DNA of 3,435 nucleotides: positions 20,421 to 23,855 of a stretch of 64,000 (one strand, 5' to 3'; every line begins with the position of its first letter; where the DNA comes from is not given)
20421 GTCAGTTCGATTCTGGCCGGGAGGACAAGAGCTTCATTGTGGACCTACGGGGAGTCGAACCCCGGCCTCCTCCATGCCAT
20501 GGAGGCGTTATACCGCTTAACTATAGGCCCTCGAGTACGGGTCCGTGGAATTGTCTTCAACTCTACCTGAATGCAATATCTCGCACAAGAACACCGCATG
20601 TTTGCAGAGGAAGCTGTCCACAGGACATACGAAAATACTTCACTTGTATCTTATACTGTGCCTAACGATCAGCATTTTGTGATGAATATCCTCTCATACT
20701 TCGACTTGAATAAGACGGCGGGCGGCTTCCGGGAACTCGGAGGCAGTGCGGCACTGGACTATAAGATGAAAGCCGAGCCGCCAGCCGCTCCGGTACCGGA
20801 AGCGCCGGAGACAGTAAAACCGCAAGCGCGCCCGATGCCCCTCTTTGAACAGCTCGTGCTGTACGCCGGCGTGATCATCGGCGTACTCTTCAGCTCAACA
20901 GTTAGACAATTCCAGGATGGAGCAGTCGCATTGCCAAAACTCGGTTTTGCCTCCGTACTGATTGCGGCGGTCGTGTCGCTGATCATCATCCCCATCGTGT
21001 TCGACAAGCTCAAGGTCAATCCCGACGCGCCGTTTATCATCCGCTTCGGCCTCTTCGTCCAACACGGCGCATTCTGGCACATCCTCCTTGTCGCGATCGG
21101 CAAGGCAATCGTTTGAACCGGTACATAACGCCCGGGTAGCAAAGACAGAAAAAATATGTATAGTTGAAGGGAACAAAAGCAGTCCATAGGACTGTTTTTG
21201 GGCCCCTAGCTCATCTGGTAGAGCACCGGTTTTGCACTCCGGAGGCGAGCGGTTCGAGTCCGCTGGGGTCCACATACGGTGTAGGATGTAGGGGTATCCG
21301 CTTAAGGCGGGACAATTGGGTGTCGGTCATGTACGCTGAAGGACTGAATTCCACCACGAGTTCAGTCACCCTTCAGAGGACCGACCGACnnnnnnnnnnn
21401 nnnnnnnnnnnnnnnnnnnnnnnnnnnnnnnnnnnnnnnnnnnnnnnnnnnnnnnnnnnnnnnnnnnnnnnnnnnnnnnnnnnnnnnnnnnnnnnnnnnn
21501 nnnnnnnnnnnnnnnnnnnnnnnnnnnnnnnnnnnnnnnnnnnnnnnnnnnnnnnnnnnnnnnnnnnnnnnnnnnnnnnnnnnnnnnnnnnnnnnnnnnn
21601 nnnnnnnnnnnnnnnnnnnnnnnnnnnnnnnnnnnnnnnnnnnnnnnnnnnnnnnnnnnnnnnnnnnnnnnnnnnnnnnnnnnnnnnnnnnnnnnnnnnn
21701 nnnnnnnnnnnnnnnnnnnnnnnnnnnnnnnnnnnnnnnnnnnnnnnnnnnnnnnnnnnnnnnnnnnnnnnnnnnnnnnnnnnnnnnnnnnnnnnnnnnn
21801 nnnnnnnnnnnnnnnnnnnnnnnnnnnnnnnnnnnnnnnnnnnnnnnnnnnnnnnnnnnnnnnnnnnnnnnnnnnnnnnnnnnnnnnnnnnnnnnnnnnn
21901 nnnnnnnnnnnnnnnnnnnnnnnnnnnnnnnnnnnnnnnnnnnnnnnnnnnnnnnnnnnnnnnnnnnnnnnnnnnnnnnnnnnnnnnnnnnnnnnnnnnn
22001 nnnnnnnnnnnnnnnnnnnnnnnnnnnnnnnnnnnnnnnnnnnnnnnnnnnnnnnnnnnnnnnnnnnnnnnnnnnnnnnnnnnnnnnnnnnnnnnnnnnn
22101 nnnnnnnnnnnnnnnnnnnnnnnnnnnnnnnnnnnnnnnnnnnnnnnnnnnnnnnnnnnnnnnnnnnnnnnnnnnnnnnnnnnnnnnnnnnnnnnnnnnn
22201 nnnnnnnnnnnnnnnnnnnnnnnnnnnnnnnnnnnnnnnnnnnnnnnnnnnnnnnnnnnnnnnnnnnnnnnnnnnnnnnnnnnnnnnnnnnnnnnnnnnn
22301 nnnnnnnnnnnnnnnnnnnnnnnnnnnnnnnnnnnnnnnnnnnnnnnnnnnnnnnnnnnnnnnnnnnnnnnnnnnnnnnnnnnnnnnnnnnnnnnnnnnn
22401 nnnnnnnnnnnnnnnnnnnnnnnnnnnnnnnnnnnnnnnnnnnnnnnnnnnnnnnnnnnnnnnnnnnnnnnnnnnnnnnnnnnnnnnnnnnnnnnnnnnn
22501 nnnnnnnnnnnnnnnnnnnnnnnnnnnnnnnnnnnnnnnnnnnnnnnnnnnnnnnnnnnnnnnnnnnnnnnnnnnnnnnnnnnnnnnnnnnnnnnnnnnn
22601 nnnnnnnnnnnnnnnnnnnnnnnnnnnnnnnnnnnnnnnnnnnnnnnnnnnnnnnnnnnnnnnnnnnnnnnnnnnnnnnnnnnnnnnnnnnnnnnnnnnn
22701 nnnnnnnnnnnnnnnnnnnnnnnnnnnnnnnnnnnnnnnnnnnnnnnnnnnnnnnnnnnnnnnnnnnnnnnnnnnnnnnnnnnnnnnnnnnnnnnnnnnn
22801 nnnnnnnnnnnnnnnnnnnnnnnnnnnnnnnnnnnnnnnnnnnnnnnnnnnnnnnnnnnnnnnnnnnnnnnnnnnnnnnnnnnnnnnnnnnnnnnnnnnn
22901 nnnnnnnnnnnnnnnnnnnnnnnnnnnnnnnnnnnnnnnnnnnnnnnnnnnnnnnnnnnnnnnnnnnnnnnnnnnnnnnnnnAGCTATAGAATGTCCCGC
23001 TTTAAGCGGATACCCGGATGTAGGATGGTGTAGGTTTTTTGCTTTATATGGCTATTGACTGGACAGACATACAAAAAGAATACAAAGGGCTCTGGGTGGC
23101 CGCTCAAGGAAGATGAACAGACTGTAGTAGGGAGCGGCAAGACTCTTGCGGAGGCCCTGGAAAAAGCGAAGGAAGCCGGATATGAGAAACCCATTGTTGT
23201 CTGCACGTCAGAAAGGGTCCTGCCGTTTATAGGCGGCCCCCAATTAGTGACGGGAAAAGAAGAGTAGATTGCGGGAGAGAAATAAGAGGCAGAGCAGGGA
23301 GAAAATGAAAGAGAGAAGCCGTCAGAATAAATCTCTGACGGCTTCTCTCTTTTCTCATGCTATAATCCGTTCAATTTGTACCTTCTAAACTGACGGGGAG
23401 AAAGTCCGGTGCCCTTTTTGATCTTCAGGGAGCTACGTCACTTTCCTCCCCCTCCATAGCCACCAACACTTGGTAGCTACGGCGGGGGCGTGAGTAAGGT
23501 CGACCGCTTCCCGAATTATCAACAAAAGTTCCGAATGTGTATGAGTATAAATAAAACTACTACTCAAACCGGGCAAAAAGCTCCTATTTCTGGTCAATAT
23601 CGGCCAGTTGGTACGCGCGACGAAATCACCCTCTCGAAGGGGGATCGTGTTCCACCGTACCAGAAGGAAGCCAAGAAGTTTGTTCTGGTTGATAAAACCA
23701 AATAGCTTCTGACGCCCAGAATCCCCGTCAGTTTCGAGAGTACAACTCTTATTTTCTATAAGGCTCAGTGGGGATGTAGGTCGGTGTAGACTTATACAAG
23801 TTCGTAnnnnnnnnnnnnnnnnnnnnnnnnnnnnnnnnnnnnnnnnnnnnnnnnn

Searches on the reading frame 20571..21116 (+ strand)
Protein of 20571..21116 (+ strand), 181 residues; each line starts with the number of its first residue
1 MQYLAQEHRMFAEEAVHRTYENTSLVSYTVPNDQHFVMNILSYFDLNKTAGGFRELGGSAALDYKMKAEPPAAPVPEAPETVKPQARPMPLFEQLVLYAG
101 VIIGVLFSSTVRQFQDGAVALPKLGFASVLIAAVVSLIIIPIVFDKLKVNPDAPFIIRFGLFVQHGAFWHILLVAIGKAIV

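Call 4: search_protein_families(library=pfam, proteins=[window:20571-21116:+], max_evalue=0.1)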
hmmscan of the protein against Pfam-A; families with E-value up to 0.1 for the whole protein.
window:20571-21116:+ (181 aa): 1 family
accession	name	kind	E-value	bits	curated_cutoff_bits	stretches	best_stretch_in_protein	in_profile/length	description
PF01769.21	MgtE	-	0.064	14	27.6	1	98-153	50-104/125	Divalent cation transporter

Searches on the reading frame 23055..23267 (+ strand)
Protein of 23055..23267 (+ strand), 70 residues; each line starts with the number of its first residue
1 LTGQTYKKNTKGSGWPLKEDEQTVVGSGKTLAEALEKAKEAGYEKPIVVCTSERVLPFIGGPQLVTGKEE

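Call 4: search_protein_families(library=pfam, proteins=[window:23055-23267:+], max_evalue=0.1)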
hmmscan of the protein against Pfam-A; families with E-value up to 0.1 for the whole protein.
window:23055-23267:+ (70 aa): 1 family
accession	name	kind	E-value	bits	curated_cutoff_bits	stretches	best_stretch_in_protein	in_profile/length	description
PF18929.5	DUF5678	-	0.00021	21.5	23.2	1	23-48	17-43/49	Family of unknown function (DUF5678)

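Call 5: search_protein_families(library=padloc, proteins=[window:23055-23267:+], max_evalue=1)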
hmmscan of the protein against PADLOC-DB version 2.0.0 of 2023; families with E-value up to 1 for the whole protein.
window:23055-23267:+ (70 aa): 1 family
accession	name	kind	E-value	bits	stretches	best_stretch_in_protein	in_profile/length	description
PDLC02014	SAVED6--SAVED_TM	-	0.046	11.3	1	13-51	222-261/314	-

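Call 6: search_protein_families(library=ncbifam, proteins=[window:23055-23267:+], max_evalue=0.1)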
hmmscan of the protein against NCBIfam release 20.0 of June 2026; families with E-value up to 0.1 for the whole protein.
window:23055-23267:+ (70 aa): 1 family
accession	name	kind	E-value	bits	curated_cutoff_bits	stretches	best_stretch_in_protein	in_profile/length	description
NF005537.0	PRK07199.1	subfamily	0.088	11.9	322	0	24-51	220-247/301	ribose-phosphate diphosphokinase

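Call 70: search_protein_families(library=phrogs, proteins=[window:23055-23267:+], max_evalue=0.01)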
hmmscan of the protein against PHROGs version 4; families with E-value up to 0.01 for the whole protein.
window:23055-23267:+ (70 aa): 1 family
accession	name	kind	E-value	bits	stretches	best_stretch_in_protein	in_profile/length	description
phrog_9431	-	unknown function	0.008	17.4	1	27-49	21-43/66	-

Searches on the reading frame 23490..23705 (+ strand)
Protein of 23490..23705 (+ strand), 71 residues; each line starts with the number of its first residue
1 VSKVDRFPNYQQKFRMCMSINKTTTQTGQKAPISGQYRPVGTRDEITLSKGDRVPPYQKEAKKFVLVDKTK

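Call 4: search_protein_families(library=pfam, proteins=[window:23490-23705:+], max_evalue=0.1)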
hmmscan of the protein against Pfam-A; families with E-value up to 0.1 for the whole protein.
window:23490-23705:+ (71 aa): 1 family
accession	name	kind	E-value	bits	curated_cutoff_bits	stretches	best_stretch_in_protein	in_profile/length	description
PF14168.11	YjzC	-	2.3e-06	28.2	25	1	23-63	5-52/55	YjzC-like protein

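Call 5: search_protein_families(library=padloc, proteins=[window:23490-23705:+], max_evalue=1)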
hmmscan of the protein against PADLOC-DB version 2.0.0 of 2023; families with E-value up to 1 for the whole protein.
window:23490-23705:+ (71 aa): 0 families

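Call 6: search_protein_families(library=ncbifam, proteins=[window:23490-23705:+], max_evalue=0.1)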
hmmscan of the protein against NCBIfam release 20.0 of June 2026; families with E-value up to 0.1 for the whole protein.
window:23490-23705:+ (71 aa): 0 families

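Call 70: search_protein_families(library=phrogs, proteins=[window:23490-23705:+], max_evalue=0.01)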
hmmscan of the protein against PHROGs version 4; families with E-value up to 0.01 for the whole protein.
window:23490-23705:+ (71 aa): 2 families
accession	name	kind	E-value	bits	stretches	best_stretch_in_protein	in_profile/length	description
phrog_15514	-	unknown function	4.6e-06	27.8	1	23-62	27-66/85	-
phrog_3202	-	unknown function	0.0032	18.6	1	28-71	8-58/61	-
